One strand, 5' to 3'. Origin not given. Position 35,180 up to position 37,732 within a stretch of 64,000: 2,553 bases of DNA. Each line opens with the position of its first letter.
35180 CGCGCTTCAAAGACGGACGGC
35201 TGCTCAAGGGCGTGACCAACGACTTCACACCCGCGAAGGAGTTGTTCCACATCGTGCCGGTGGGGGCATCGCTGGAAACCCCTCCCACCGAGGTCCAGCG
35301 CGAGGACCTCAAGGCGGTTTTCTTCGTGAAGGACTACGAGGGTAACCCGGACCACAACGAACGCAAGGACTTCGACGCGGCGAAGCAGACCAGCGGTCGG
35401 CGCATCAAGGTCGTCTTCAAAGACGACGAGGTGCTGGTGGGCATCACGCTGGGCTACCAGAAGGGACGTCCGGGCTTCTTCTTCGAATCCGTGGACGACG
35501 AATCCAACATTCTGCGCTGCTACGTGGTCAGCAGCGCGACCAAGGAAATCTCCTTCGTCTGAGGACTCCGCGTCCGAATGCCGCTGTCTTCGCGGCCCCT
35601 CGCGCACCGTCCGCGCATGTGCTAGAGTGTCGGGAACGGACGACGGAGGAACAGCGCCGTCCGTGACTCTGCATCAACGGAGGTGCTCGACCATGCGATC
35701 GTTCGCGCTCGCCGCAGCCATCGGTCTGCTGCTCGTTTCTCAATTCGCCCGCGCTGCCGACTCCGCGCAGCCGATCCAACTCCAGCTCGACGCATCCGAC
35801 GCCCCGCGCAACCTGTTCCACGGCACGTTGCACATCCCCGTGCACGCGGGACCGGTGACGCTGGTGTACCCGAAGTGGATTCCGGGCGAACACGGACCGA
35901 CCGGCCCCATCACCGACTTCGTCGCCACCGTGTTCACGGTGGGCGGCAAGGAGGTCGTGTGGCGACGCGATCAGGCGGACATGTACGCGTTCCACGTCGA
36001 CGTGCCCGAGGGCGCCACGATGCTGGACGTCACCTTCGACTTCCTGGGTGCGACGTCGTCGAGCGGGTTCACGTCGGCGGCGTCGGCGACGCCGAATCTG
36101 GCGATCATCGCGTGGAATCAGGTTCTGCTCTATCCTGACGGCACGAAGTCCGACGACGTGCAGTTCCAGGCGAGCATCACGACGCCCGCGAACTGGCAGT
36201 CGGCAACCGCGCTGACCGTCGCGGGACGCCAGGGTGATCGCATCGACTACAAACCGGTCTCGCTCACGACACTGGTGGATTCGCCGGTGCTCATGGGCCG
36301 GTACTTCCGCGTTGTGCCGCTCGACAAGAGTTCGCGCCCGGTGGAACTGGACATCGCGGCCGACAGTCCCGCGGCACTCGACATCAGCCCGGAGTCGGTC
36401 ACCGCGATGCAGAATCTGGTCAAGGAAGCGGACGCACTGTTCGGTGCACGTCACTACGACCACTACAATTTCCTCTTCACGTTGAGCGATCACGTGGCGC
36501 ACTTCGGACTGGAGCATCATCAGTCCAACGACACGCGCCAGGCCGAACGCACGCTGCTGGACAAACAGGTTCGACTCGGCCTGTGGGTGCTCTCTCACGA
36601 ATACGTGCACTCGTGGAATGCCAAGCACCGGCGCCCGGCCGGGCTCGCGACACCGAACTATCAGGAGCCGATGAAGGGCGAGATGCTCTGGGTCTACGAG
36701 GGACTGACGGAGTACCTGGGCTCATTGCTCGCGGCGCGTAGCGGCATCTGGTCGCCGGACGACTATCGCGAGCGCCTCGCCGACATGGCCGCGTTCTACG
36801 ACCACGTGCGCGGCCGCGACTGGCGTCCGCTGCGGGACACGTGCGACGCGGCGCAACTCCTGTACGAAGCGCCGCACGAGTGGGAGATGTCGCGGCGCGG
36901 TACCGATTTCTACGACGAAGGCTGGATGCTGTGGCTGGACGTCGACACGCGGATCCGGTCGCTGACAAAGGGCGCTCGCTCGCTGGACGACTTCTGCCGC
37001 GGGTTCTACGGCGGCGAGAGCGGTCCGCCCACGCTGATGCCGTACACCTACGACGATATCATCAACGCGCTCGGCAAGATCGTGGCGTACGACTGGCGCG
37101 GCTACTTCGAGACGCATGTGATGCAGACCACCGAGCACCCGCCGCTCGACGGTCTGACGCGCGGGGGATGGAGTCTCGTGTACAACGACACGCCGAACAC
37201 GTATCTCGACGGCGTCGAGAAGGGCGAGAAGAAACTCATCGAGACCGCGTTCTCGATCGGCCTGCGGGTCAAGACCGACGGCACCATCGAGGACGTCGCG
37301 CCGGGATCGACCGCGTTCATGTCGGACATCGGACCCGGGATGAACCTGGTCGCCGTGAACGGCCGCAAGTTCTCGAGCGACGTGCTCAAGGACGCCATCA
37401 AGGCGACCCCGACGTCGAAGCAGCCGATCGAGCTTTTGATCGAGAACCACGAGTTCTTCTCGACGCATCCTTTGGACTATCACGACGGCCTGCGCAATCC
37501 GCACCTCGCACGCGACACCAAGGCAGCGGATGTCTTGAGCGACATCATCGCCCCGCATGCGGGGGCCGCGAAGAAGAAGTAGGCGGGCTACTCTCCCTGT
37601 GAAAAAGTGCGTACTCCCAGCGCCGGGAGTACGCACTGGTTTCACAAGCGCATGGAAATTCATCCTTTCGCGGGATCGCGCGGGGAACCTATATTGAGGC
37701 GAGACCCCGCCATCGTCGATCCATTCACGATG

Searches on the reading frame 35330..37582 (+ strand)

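Call 16: search_protein_families(library=pfam, proteins=[window:35330-37582:+], max_evalue=0.001)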
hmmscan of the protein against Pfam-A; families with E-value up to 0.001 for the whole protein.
window:35330-37582:+ (750 aa): 2 families
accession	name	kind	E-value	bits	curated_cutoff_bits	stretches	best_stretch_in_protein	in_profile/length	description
PF05299.18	Peptidase_M61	-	4.9e-31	108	22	1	419-533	4-117/118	M61 glycyl aminopeptidase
PF17899.6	Peptidase_M61_N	-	1.6e-28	100.3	23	1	150-324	1-168/168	Peptidase M61 N-terminal domain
